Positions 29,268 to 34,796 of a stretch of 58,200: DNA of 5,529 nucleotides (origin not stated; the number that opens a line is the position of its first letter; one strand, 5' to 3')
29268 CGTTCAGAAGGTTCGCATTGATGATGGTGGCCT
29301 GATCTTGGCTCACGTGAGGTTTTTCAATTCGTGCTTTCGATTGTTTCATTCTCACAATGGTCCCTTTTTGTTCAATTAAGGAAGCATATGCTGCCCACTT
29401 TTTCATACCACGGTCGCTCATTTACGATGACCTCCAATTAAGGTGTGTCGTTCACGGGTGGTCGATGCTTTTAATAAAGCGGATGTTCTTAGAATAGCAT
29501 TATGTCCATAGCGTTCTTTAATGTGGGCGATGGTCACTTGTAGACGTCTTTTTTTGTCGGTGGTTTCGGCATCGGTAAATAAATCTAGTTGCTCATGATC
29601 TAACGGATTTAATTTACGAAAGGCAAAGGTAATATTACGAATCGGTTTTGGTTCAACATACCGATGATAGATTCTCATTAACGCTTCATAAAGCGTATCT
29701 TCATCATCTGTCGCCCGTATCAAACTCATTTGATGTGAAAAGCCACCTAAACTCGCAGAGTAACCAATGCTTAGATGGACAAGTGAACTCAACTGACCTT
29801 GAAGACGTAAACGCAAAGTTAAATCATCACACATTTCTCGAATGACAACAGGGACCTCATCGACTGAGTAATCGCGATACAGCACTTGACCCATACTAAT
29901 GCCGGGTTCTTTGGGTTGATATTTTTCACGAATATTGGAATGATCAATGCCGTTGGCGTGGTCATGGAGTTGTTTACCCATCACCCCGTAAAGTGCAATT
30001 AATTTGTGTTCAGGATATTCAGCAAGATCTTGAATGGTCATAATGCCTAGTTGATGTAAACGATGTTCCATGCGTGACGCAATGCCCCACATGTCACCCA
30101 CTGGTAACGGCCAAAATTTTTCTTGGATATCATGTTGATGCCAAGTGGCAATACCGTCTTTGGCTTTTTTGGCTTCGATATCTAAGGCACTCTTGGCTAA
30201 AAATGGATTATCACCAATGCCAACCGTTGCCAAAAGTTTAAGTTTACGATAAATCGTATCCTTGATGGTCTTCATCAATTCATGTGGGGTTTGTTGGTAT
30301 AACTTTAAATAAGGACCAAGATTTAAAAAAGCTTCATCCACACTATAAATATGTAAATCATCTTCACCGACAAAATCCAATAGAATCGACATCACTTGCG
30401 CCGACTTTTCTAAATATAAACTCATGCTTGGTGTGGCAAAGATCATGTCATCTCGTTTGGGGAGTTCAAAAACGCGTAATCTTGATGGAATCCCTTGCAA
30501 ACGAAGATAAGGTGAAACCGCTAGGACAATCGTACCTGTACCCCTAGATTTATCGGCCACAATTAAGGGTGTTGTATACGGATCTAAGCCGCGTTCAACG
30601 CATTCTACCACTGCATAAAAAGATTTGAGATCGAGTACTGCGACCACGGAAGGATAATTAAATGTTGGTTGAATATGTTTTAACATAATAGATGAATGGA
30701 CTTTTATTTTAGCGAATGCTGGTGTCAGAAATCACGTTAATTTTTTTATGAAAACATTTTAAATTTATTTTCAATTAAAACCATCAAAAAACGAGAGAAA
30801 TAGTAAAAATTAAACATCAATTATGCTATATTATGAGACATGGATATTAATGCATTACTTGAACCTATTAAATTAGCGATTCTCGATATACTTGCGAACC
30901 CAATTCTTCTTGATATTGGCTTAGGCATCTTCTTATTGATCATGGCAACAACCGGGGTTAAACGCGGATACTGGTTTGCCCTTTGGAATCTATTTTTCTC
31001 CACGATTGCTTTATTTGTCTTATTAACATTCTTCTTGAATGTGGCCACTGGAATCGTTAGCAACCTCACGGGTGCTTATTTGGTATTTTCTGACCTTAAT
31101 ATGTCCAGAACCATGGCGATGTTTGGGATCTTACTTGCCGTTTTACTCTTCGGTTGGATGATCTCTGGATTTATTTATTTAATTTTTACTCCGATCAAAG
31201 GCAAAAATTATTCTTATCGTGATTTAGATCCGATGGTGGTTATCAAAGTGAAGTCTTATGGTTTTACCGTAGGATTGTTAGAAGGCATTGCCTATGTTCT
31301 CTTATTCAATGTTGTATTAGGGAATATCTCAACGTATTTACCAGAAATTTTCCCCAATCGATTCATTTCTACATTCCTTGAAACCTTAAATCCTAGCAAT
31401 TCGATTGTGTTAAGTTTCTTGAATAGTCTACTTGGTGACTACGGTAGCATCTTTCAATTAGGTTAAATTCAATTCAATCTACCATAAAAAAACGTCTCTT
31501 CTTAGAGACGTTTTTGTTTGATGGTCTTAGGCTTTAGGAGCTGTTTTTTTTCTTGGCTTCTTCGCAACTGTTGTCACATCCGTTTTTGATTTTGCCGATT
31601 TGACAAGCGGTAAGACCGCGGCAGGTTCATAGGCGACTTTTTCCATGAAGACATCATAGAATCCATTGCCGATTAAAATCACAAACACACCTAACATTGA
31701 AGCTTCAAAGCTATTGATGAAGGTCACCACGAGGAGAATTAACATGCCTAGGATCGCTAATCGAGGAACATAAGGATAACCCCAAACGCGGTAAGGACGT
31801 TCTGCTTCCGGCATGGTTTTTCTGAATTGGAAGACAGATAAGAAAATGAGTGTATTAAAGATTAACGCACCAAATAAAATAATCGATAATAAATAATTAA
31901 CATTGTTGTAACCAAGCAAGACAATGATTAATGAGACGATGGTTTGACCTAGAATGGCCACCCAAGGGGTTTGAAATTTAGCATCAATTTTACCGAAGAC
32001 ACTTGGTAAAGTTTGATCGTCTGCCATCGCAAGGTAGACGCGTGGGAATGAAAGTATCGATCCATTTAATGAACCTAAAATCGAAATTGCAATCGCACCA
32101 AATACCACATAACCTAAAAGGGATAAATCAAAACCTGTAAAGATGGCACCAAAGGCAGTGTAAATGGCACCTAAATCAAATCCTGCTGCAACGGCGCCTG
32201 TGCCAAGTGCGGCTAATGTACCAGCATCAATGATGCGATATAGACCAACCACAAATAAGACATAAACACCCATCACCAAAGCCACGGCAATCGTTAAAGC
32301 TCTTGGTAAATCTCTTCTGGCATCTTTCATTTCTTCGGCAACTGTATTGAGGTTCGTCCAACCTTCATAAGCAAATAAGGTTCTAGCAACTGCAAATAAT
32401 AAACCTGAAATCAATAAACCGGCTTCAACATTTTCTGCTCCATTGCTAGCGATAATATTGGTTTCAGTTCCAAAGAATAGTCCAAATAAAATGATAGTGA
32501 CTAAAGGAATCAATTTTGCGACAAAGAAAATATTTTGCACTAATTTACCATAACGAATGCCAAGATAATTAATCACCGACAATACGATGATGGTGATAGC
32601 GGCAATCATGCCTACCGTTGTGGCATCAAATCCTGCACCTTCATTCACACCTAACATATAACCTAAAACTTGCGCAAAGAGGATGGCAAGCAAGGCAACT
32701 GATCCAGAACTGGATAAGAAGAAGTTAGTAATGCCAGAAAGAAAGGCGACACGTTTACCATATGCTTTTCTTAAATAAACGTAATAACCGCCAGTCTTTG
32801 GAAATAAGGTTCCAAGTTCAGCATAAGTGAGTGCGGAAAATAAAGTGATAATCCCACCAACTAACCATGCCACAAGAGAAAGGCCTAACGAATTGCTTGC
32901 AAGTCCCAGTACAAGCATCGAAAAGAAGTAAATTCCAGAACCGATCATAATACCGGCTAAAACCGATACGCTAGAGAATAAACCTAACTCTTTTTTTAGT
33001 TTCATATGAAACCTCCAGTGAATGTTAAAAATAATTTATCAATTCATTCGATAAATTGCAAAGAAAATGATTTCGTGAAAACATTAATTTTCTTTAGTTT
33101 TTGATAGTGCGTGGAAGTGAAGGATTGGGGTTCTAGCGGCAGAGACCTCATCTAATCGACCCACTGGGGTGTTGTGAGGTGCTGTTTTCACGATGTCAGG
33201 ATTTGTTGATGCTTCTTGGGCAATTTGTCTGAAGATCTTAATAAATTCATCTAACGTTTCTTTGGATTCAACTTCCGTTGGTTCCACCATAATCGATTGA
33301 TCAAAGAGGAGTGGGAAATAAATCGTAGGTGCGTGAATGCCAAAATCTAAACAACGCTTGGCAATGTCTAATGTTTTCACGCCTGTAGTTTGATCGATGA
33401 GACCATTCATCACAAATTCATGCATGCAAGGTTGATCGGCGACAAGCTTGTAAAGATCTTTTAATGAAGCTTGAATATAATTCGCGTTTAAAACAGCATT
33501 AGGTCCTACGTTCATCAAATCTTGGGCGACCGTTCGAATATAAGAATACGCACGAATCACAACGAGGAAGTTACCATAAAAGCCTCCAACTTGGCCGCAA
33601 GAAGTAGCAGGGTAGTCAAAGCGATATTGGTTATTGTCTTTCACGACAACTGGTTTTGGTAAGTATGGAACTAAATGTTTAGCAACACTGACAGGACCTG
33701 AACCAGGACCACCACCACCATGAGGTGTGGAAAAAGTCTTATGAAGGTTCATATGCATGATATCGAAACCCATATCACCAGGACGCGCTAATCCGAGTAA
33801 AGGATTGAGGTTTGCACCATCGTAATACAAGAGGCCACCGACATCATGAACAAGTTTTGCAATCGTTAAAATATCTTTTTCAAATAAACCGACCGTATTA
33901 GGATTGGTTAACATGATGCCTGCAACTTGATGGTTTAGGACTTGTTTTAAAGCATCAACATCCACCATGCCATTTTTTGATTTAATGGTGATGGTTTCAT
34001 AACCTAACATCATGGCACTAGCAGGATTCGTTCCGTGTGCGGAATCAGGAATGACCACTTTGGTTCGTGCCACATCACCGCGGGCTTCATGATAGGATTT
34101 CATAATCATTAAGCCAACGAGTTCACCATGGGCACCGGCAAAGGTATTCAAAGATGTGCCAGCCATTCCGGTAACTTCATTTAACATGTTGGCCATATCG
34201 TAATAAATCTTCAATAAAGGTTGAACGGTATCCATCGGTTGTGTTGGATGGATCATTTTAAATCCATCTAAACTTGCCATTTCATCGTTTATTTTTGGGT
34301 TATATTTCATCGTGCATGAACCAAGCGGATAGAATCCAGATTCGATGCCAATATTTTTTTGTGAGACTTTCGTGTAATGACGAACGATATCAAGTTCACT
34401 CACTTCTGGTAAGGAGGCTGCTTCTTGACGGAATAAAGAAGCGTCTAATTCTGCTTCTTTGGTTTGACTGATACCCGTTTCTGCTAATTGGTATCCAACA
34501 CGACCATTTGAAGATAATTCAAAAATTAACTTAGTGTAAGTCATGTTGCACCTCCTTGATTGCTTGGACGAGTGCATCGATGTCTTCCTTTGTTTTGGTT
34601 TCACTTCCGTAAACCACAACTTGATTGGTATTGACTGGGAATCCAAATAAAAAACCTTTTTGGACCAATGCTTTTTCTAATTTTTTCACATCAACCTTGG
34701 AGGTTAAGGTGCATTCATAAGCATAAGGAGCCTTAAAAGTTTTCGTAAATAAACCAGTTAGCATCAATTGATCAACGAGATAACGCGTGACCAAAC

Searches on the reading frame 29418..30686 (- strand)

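Call 80: search_protein_families(library=pfam, proteins=[window:29418-30686:-], max_evalue=0.0001)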
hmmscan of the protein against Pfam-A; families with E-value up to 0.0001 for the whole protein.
window:29418-30686:- (422 aa): 4 families
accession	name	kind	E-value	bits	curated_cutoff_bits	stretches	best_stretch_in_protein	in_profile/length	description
PF00817.25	IMS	-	6.6e-27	94.7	23.2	1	18-167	1-146/148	impB/mucB/samB family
PF11799.13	IMS_C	-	1e-14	55.3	20.7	1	263-369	4-109/109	impB/mucB/samB family C-terminal domain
PF11798.14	IMS_HHH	-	3.1e-06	27.5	24.4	1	186-215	3-32/32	IMS family HHH motif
PF21999.2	IMS_HHH_1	-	3.2e-06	27.9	27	1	201-248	5-53/53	DNA polymerase-iota, thumb domain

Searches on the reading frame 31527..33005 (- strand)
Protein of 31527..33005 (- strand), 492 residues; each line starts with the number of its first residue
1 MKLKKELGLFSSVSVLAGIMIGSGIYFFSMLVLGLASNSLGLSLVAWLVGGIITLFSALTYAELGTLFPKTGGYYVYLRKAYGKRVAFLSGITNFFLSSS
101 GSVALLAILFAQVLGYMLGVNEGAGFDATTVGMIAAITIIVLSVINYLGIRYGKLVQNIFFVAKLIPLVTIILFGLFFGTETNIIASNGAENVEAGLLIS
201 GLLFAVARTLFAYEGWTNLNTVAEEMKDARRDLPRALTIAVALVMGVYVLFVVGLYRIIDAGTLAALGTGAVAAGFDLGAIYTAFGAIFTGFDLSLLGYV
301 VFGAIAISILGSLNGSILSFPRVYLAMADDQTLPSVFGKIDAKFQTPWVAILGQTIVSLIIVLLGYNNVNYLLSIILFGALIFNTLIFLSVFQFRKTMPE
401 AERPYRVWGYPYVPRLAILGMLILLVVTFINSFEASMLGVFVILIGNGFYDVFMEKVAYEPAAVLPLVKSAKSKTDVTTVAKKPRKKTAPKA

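Call 13: search_protein_families(library=pfam, proteins=[window:31527-33005:-], max_evalue=0.01)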
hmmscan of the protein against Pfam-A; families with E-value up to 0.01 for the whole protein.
window:31527-33005:- (492 aa): 2 families
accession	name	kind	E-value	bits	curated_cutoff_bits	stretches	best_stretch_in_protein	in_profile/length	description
PF13520.12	AA_permease_2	-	1.6e-56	192.5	27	1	7-432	1-408/427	Amino acid permease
PF00324.27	AA_permease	-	9.6e-39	133.8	24.6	1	18-433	8-425/470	Amino acid permease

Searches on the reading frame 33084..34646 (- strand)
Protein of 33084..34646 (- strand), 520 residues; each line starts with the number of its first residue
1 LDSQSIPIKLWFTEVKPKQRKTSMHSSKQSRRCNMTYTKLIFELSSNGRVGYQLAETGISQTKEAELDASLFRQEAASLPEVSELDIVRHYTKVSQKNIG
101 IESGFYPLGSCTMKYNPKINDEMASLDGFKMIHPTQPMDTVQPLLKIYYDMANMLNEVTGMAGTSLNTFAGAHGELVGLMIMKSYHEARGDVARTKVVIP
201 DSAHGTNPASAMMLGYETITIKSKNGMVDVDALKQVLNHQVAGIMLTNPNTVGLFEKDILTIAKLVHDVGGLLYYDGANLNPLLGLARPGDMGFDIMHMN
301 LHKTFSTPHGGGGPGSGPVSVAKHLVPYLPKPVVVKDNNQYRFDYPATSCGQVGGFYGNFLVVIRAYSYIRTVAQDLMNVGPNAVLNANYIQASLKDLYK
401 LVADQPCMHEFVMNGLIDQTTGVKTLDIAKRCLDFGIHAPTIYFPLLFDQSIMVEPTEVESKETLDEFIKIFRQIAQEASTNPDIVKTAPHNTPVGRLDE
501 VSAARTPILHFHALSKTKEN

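Call 13: search_protein_families(library=pfam, proteins=[window:33084-34646:-], max_evalue=0.01)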
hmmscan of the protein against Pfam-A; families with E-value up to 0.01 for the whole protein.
window:33084-34646:- (520 aa): 2 families
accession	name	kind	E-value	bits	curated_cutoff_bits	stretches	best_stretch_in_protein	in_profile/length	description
PF21478.3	GcvP2_C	-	2.9e-23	82.5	27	1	383-481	4-104/122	Glycine dehydrogenase, C-terminal domain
PF00266.25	Aminotran_5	-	0.0034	16.8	21.5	1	195-310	89-207/371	Aminotransferase class-V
